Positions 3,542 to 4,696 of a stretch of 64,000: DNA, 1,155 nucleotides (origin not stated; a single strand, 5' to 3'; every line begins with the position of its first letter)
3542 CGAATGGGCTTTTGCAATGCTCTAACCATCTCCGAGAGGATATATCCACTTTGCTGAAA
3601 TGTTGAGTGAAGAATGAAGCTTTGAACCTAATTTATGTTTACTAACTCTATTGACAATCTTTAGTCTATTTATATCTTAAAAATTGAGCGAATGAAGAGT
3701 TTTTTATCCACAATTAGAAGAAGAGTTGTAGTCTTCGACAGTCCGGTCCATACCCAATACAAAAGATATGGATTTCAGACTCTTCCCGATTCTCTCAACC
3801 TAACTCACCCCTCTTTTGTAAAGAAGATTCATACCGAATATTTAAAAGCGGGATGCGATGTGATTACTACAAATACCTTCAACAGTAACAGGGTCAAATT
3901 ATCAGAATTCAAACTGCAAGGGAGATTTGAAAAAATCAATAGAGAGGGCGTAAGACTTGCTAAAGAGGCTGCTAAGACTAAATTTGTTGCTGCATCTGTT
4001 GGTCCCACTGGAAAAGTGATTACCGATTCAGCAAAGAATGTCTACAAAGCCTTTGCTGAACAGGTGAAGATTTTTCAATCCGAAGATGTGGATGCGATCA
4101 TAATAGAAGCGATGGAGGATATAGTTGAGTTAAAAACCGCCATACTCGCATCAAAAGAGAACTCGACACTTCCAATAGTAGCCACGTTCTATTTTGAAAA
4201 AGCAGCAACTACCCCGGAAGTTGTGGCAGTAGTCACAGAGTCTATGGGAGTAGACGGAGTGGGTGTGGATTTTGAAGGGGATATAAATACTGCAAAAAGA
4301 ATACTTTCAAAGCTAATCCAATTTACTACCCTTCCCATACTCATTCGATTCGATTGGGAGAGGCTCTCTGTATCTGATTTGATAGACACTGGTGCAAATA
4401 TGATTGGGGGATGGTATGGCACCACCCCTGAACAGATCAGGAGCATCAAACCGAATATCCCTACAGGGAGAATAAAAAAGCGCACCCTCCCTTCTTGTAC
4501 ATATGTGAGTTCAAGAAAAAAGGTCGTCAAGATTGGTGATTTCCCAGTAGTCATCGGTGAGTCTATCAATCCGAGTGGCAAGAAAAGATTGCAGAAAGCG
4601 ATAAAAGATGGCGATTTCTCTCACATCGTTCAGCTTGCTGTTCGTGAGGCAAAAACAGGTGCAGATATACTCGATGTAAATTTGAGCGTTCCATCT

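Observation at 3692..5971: MetH-like protein lacking all three zinc-binding cysteines: probably not a methionine synthase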

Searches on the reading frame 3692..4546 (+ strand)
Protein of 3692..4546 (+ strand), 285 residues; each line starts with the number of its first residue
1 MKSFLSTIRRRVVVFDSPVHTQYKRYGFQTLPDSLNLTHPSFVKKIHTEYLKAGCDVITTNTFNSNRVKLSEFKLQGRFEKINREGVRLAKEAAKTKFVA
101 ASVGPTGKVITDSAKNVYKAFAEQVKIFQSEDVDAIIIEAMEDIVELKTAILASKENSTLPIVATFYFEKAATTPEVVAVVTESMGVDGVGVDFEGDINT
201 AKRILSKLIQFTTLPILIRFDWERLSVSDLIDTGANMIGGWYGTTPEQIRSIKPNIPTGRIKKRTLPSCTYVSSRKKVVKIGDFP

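Call 3: search_protein_families(library=pfam, proteins=[P0001], max_evalue=0.01)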
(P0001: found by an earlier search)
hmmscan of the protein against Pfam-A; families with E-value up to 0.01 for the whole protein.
P0001 (759 aa): 4 families
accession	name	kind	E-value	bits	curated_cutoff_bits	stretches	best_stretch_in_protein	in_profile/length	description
PF02574.22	S-methyl_trans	-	2.2e-40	139.7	22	1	31-253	23-280/283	Homocysteine S-methyltransferase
PF02310.24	B12-binding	-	9e-29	100.2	32.1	1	637-748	1-120/121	B12 binding domain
PF00809.28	Pterin_bind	-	1.4e-27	97.3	25.5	1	290-509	2-241/244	Pterin binding enzyme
PF02607.22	B12-binding_2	-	1.1e-16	61.2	23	1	552-621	3-72/74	B12 binding domain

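Call 4: search_protein_families(library=ncbifam, proteins=[P0001], max_evalue=0.01)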
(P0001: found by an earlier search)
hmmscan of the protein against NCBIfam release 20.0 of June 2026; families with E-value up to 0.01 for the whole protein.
P0001 (759 aa): 22 families
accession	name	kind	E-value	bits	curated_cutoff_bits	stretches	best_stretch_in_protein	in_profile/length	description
TIGR02082.1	metH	equivalog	9e-125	417.7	1010.85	3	232-513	288-586/1182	methionine synthase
NF007024.0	PRK09490.1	equivalog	2.8e-94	316.9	1497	3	571-756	683-877/1234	methionine synthase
NF005719.0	PRK07535.1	domain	3.3e-79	265.8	259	1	286-547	2-263/268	methyltetrahydrofolate:corrinoid/iron-sulfur protein methyltransferase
TIGR02370.1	pyl_corrinoid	subfamily_domain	1.1e-52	178.3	215.3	1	555-747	3-197/197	methyltransferase cognate corrinoid protein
NF041607.1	dimeth_corrin_MtbC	equivalog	6.6e-50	169.4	350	1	555-755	2-203/203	dimethylamine corrinoid protein MtbC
NF006396.0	PRK08645.1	equivalog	1.6e-49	168.5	453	2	1-180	1-185/611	bifunctional homocysteine S-methyltransferase/methylenetetrahydrofolate reductase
NF047996.1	corrin_MtgC_2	exception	4.8e-47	160.2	370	1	558-755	12-210/212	glycine betaine-specific corrinoid protein MtgC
NF047995.1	corrinoid_MtgC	exception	1.6e-45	155.2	310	1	551-756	5-214/215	glycine betaine-specific corrinoid protein MtgC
NF040669.1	MtaC2_Meth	equivalog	1.5e-38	132.7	450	1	543-755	35-246/267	methanol--corrinoid protein MtaC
NF040655.1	MtaC_Meth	equivalog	1.2e-34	119.6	420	1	549-755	34-238/253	methanol--corrinoid protein MtaC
NF040758.1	CODH_ACS_meth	exception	2.8e-34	118.6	370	1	286-534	5-254/261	carbon monoxide dehydrogenase/acetyl-CoA synthase methytransferase subunit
NF005718.0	PRK07534.1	equivalog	1.4e-20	73.8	338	1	31-174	36-186/337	betaine--homocysteine S-methyltransferase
NF052513.1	TransRegCarH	equivalog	3.3e-14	52.8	400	1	535-744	70-267/274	HTH-type transcriptional repressor CarH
NF007020.0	PRK09485.1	equivalog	1.5e-12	47.2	215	1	37-216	42-243/306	homocysteine S-methyltransferase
NF002612.0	PRK02261.1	equivalog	9.8e-11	41.4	110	1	636-730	3-98/148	methylaspartate mutase subunit S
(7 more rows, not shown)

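Call 5: search_solved_structures(query=P0001, show_alignments=3)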
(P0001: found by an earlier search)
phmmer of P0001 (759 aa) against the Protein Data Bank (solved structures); distinct sequences matched with E-value up to 0.001: 43.
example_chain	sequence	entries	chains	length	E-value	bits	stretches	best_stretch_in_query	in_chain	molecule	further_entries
8g3h_A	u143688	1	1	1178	8e-94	318.7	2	230-757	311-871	Methionine synthase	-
8ssc_A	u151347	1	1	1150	3.8e-88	299.9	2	230-756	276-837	Methionine synthase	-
9cbp_A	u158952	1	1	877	1.4e-87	298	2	231-756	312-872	Methionine synthase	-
9cbr_A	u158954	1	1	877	6.2e-85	289.3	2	231-756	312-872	Methionine synthase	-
1q7m_A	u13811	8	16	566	7.2e-78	265.9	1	8-531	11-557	5-methyltetrahydrofolate S-homocysteine methyltransferase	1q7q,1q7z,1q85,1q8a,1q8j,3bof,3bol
9ssp_A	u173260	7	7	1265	6.1e-64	219.9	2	232-732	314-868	Methionine synthase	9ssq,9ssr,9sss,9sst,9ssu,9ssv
9cbq_A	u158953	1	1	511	2.6e-62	214.5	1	287-756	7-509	Methionine synthase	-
9cbo_A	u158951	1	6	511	3.6e-62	214.1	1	287-756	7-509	Methionine synthase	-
2yck_X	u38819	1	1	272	5.7e-43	150.6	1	286-542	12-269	5-METHYLTETRAHYDROFOLATE CORRINOID/IRON SULFUR PROTEIN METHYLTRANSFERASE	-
2yci_X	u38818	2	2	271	5.7e-43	150.6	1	286-542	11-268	5-METHYLTETRAHYDROFOLATE CORRINOID/IRON SULFUR PROTEIN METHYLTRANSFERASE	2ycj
1y80_A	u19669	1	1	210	9.4e-40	140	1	550-755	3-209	Predicted cobalamin binding protein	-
4o0q_A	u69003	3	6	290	1.6e-39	139.2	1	284-542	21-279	Dihydropteroate synthase DHPS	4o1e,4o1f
2e7f_A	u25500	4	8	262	7.9e-39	136.9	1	286-543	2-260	5-methyltetrahydrofolate corrinoid/iron sulfur protein methyltransferase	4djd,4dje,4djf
4ccz_A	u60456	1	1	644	4.3e-38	134.5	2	232-542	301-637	METHIONINE SYNTHASE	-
2ogy_A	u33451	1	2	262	1e-37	133.2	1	286-543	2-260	5-methyltetrahydrofolate corrinoid/iron sulfur protein methyltransferase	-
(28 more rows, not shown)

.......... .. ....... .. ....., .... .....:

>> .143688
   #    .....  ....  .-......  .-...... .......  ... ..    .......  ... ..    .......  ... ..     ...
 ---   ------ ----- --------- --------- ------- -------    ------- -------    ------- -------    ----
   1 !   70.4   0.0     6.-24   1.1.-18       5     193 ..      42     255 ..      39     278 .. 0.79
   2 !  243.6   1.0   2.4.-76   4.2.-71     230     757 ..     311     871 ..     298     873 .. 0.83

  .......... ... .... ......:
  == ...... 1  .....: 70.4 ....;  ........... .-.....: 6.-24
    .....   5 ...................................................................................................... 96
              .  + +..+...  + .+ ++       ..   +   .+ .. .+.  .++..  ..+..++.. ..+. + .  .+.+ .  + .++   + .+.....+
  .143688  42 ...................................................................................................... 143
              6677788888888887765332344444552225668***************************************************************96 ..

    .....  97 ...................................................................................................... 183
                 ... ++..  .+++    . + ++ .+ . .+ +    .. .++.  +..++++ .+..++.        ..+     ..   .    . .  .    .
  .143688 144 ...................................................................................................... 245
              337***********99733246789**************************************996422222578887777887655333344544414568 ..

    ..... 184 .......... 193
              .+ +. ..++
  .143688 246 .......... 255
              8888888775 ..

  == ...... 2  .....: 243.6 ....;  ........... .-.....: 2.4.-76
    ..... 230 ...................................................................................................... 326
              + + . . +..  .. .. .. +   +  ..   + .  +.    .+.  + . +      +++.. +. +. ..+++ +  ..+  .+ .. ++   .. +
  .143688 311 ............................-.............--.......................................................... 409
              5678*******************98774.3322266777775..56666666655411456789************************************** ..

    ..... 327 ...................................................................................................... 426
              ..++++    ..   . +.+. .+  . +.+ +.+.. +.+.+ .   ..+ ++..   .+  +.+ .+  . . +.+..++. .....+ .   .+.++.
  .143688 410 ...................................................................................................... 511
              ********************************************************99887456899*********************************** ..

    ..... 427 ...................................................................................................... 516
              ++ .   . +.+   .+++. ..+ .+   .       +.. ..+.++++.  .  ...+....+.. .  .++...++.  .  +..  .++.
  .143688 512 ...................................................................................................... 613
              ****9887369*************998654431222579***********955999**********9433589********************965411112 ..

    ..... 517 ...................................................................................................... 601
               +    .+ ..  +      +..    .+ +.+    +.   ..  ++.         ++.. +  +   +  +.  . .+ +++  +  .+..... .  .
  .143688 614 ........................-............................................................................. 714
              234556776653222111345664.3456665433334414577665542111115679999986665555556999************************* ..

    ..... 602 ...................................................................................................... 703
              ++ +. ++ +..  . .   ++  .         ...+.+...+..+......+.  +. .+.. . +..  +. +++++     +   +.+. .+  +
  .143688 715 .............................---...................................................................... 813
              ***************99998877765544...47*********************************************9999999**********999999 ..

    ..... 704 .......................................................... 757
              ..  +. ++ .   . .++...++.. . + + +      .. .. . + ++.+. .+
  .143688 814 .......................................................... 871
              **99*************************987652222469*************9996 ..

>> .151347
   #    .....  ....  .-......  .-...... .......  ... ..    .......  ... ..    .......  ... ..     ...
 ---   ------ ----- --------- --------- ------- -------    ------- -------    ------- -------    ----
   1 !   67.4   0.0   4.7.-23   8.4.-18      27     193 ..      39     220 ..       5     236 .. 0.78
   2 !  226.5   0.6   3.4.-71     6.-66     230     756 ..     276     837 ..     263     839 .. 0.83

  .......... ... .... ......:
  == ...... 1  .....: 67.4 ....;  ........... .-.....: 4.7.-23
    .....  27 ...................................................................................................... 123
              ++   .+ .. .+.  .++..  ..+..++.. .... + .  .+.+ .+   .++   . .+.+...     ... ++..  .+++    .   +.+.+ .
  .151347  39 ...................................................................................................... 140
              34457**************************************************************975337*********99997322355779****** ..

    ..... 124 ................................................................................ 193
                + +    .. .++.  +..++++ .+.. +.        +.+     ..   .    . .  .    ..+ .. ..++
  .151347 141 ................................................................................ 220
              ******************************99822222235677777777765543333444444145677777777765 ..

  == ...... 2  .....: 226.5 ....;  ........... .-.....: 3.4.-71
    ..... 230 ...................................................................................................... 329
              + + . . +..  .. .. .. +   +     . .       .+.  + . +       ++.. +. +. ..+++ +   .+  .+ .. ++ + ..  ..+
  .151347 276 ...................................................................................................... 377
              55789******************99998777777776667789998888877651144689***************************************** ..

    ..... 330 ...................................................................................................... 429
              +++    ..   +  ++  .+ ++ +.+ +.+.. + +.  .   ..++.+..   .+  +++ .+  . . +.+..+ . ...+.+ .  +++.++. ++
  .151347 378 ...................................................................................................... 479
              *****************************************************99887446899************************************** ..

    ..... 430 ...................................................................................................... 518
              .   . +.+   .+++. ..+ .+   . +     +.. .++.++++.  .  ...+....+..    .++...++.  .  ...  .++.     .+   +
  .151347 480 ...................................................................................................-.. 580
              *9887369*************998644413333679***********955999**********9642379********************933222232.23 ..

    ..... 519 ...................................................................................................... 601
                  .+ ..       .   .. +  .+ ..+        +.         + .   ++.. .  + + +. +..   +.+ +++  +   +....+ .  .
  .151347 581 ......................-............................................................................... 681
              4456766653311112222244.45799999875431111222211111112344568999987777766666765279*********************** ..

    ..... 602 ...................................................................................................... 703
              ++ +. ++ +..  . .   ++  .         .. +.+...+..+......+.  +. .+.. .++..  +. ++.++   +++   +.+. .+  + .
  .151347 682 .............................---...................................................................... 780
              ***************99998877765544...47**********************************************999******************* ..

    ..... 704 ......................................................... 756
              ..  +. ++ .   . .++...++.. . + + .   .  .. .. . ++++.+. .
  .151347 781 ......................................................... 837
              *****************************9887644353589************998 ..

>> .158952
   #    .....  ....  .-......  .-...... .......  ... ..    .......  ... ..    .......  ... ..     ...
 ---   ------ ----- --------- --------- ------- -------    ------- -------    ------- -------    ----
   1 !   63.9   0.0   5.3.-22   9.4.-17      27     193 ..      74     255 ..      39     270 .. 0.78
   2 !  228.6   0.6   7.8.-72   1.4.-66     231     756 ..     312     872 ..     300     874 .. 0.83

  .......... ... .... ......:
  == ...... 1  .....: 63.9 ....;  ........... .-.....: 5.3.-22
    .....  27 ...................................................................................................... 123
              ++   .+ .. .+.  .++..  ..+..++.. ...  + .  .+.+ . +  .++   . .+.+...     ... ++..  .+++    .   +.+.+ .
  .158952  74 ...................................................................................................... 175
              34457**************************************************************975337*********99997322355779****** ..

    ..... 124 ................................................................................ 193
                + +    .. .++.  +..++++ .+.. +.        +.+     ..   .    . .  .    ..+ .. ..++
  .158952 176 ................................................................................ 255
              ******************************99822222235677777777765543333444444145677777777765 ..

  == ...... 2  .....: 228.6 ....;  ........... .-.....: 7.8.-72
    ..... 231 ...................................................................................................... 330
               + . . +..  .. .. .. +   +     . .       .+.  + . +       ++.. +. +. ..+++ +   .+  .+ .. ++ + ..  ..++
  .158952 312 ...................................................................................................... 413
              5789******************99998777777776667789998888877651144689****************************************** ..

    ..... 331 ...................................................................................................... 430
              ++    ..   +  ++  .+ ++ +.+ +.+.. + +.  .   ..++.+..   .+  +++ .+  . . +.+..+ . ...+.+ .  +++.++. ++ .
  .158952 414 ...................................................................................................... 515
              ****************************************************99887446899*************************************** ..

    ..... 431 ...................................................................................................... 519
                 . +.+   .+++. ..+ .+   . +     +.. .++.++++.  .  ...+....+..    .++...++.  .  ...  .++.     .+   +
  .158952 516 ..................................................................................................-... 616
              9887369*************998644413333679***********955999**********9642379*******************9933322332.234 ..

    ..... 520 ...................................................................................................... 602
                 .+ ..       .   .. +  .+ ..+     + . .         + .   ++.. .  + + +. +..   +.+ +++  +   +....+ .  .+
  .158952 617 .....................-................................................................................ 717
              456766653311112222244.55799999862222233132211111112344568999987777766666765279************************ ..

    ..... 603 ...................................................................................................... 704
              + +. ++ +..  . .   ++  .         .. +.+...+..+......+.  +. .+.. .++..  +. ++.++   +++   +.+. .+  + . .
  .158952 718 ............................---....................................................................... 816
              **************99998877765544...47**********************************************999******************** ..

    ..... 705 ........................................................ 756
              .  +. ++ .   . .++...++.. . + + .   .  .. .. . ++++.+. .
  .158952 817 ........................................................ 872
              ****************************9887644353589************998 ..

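Call 12: find_homologous_proteins(query=P0001, region=1-285)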
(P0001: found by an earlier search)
Query P0001, residues 1-285 (285 aa): 280 proteins with E <= 0.001 among 3808 candidates; the best 120 are listed.
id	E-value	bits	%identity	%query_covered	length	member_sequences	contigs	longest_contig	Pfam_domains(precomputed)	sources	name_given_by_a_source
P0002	1.5e-179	613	99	100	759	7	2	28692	PF02574.23,PF02607.23,PF00809.29,PF02310.25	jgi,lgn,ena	-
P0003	1.4e-57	214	42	98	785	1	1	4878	PF02574.23,PF02607.23,PF00809.29,PF02310.25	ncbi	-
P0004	2.9e-43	167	34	100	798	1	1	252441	PF02574.23,PF02607.23,PF00809.29,PF03599.23,PF02310.25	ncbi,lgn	-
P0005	1.5e-40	158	32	98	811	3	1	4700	PF02574.23,PF02607.23,PF00809.29,PF03599.23,PF02310.25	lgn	-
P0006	5.5e-40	156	33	98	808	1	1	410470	PF02574.23,PF02607.23,PF00809.29,PF02310.25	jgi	jgi:5-methyltetrahydrofolate--homocysteine methyltransferase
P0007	1.6e-38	151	33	95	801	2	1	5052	PF02574.23,PF02607.23,PF00809.29,PF02310.25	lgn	-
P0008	4.4e-38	150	32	100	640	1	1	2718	PF02574.23,PF02607.23,PF00809.29,PF03599.23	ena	-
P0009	2.2e-37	147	33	95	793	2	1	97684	PF02574.23,PF02607.23,PF00809.29,PF02310.25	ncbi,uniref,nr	ncbi:homocysteine S-methyltransferase family protein [Clostridium tagluense]|uniref:homocysteine S-m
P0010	3.9e-37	147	32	100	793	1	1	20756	PF02574.23,PF02607.23,PF00809.29,PF03599.23,PF02310.25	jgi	-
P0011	6.1e-37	146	31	100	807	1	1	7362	PF02574.23,PF02607.23,PF00809.29,PF03599.23,PF02310.25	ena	-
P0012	1.9e-35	141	34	91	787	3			PF02574.23,PF02607.23,PF00809.29,PF02310.25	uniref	uniref:homocysteine S-methyltransferase family protein n=1 Tax=Caldanaerobius polysaccharolyticus Ta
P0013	2.0e-35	141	31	98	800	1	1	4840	PF02574.23,PF02607.23,PF00809.29,PF03599.23,PF02310.25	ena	-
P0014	2.7e-35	141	35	74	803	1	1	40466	PF02574.23,PF02607.23,PF00809.29,PF02310.25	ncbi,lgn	ncbi:MAG: homocysteine S-methyltransferase family protein [Proteocatella sp.]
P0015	5.7e-35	139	33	95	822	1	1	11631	PF02574.23,PF02607.23,PF00809.29,PF02310.25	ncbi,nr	ncbi:MAG: dihydropteroate synthase [Firmicutes bacterium]|nr:dihydropteroate synthase [Bacillota bac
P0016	8.5e-35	139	32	99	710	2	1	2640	PF02574.23,PF13193.13,PF00809.29,PF03599.23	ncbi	-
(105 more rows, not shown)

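Call 14: find_related_loci(query=P0001, collection=genome_contigs, flank=6000)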
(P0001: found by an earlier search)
Query P0001 (759 aa) in genome_contigs; peptide patterns used: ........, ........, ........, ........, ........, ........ (x = any residue, [..] = any of these).
150 stretches matched a pattern, but none encodes a relative of the query by tblastn (E <= 1e-3).

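Call 50: search_protein_representatives(protein=window:3692-4546:+)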
Query: 285 residues. Proteins with E-value up to 0.001 (for the whole library): 8749; up to 1e-10: 3173; up to 1e-30: 72. The best 150 are listed.
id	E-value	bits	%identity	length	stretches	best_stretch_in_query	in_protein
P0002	4.6e-180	613.4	99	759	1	1-285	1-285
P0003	4.4e-58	213.6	46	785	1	6-285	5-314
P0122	6.6e-54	199.9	42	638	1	6-281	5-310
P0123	1.8e-39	152.6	39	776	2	1-218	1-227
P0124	1.9e-39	152.5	38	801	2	3-219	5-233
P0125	3.3e-39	151.7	37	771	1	8-282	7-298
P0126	3.5e-38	148.3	38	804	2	2-193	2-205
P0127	4.6e-38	147.9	37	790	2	1-218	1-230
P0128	1.4e-37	146.4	36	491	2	4-283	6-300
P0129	4.4e-37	144.7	37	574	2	10-219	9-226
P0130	5.2e-37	144.5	38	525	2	10-197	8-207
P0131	6.6e-37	144.2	38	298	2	3-216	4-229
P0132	7.0e-37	144.1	37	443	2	1-220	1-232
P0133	9.3e-37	143.7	39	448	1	4-281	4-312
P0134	1.1e-36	143.5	37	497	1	1-263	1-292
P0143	1.0e-34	136.9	35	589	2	2-219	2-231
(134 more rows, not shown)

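Call 53: find_encoding_contigs(protein=P0143, flank=8000, max_places=4)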
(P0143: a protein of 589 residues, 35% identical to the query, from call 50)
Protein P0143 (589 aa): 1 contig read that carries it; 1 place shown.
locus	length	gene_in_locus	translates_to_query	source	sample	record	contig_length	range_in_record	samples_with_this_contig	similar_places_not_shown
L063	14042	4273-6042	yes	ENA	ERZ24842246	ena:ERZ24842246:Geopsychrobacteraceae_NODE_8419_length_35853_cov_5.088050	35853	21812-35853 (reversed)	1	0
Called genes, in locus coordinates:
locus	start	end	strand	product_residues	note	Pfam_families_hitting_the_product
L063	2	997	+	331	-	?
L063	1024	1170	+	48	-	PF13597:NRDD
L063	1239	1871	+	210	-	PF04055:Radical_SAM, PF13353:Fer4_12 (weak)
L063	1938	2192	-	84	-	-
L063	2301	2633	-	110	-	-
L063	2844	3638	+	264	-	PF01177:Asp_Glu_race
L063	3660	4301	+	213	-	PF10646:Germane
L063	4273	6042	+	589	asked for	PF02574:S-methyl_trans, PF00809:Pterin_bind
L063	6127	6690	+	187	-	-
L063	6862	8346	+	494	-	PF21563:Mcp40H-20_sensor, PF00672:HAMP, PF00512:HisKA, PF02518:HATPase_c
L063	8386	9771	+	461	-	PF00072:Response_reg, PF00158:Sigma54_activat, PF14532:Sigma54_activ_2, PF07724:AAA_2 (weak), PF07728:AAA_5, PF25601:AAA_lid_14, PF02954:HTH_8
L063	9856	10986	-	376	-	PF04015:DUF362, PF12837:Fer4_6 (faint), PF13237:Fer4_10 (faint), PF12838:Fer4_7, PF13484:Fer4_16 (faint), PF14697:Fer4_21 (weak), PF25160:LdpA_Fe-S-bd (faint), PF00037:Fer4 (weak)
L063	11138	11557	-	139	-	-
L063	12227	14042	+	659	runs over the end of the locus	PF00672:HAMP, PF00015:MCPsignal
